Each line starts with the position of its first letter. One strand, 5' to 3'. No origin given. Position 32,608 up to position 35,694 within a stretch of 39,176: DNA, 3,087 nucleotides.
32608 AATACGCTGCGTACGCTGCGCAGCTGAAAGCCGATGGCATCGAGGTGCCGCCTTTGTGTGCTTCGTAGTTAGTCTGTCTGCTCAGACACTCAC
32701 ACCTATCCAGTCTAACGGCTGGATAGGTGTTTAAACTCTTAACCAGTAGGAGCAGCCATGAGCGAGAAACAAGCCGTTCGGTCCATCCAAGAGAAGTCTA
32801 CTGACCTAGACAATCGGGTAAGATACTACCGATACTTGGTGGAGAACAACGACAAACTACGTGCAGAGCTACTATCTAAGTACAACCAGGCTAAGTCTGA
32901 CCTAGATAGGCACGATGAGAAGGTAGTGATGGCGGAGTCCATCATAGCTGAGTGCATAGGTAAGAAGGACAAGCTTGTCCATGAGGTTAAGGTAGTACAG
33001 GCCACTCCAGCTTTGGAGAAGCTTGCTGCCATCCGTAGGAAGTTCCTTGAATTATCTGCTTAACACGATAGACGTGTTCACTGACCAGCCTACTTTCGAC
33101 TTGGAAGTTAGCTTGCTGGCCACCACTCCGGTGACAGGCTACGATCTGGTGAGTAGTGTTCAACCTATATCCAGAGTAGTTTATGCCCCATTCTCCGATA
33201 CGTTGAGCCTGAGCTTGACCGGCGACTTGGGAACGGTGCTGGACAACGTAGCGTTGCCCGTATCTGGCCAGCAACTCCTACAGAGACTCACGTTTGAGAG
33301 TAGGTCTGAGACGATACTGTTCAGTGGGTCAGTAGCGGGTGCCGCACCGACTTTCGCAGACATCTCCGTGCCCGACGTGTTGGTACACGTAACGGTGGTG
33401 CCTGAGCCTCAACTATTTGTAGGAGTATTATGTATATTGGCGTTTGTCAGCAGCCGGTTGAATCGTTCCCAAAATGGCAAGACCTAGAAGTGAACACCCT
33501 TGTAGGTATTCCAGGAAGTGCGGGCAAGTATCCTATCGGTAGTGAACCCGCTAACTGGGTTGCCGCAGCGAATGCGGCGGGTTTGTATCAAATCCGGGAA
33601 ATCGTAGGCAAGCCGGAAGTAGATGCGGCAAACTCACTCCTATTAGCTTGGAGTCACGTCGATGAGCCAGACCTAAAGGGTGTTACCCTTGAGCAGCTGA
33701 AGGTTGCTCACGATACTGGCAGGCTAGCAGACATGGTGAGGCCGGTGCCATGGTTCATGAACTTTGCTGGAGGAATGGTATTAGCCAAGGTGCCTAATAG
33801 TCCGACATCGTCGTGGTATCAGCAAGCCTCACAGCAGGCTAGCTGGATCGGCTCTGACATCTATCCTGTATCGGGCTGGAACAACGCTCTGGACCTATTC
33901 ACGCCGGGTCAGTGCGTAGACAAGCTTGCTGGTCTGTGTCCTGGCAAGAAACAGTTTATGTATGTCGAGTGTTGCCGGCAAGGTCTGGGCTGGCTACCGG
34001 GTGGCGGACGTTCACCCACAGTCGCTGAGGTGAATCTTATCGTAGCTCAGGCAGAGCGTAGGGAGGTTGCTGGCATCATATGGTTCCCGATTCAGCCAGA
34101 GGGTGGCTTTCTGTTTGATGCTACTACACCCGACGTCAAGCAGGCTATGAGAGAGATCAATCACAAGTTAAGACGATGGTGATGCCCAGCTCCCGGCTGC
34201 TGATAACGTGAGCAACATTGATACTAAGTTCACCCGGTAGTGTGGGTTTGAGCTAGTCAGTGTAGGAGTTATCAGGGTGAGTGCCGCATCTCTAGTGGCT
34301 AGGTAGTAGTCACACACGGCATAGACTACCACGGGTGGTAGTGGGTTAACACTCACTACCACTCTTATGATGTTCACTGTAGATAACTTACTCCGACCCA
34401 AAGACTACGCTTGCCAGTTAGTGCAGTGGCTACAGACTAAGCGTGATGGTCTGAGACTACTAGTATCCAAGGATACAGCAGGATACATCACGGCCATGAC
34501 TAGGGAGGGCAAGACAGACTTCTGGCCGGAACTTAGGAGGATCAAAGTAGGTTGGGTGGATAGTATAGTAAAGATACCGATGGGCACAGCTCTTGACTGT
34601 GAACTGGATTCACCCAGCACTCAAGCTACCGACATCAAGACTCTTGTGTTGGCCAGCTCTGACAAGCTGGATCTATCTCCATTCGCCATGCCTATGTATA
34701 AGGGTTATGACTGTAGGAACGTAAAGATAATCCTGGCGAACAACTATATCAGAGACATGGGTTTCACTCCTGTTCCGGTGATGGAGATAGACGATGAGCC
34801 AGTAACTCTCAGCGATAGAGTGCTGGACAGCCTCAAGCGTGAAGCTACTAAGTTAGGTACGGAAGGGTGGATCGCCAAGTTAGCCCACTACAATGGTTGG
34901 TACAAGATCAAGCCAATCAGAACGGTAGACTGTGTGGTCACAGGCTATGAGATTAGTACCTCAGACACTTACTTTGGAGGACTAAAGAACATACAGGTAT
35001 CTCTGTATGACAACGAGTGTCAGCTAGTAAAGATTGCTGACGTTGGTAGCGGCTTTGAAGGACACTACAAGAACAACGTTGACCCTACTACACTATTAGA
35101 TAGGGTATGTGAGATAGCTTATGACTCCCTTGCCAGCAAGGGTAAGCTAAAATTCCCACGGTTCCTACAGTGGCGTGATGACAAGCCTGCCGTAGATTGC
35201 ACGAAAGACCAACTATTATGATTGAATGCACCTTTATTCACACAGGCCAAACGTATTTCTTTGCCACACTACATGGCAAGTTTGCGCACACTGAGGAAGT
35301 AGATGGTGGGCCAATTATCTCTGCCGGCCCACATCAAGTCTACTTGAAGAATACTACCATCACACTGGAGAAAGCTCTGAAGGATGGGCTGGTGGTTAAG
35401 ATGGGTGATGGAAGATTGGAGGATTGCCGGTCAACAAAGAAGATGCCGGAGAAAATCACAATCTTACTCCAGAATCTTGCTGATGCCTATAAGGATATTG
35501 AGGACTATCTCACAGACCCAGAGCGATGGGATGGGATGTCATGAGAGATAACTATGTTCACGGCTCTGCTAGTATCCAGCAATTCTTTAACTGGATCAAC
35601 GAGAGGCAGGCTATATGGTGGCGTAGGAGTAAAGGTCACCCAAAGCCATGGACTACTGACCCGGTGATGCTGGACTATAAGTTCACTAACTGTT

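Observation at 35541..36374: Stand-alone homologue of the 5-hmdU hypermodification helical enzyme family, coupled to the ligase operon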

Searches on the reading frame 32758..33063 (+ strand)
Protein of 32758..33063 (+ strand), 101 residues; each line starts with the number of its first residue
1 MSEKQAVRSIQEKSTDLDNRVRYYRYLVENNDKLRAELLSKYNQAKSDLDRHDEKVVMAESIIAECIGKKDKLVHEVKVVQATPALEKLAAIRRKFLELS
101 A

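Call 10: search_protein_families(library=pfam, proteins=[window:32758-33063:+], max_evalue=0.01)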
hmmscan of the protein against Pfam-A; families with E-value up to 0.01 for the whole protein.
window:32758-33063:+ (101 aa): 1 family
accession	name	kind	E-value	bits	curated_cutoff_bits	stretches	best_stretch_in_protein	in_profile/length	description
PF05555.16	DUF762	-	0.0029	17.6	25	1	13-96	117-198/245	Coxiella burnetii protein of unknown function (DUF762)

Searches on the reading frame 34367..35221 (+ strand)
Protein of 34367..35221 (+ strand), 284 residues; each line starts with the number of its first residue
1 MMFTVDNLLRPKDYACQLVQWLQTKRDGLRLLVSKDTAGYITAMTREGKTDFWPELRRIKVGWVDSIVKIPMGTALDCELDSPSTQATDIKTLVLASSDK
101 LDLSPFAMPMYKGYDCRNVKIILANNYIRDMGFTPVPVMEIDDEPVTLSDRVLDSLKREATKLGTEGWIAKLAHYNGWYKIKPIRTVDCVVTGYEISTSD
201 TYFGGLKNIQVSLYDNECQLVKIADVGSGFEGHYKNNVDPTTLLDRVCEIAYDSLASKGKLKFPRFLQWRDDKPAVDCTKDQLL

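Call 3: search_protein_families(library=pfam, proteins=[window:34367-35221:+], max_evalue=0.01)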
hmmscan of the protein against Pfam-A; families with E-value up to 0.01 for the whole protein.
window:34367-35221:+ (284 aa): 2 families
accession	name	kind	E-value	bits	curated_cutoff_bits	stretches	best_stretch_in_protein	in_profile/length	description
PF04679.21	DNA_ligase_A_C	-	1.9e-06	28.6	27.5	1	246-273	67-94/94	ATP dependent DNA ligase C terminal region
PF14743.12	DNA_ligase_OB_2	-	0.0003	21.2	28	1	225-270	24-66/66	DNA ligase OB-like domain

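Call 4: search_protein_families(library=phrogs, proteins=[window:34367-35221:+], max_evalue=0.001)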
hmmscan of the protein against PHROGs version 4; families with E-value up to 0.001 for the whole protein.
window:34367-35221:+ (284 aa): 2 families
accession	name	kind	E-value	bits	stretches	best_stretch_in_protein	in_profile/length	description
phrog_114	-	DNA, RNA and nucleotide metabolism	1.6e-19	71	1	21-280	242-508/634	ATP-dependent DNA ligase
phrog_30362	-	DNA, RNA and nucleotide metabolism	0.00029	21.8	0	173-272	31-136/144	DNA ligase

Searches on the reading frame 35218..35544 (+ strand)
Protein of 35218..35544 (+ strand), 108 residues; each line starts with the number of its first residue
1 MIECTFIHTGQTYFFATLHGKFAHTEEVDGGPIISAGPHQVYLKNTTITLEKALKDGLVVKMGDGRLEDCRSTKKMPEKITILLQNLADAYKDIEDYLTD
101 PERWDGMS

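Call 3: search_protein_families(library=pfam, proteins=[window:35218-35544:+], max_evalue=0.01)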
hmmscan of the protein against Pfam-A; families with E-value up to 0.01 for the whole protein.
window:35218-35544:+ (108 aa): 0 families

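Call 4: search_protein_families(library=phrogs, proteins=[window:35218-35544:+], max_evalue=0.001)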
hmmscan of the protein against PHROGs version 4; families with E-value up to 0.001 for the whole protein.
window:35218-35544:+ (108 aa): 0 families

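Call 57: search_protein_families(library=ncbifam, proteins=[window:35218-35541:+], max_evalue=0.01)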
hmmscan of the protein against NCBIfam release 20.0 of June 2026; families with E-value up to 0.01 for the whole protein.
window:35218-35541:+ (108 aa): 0 families
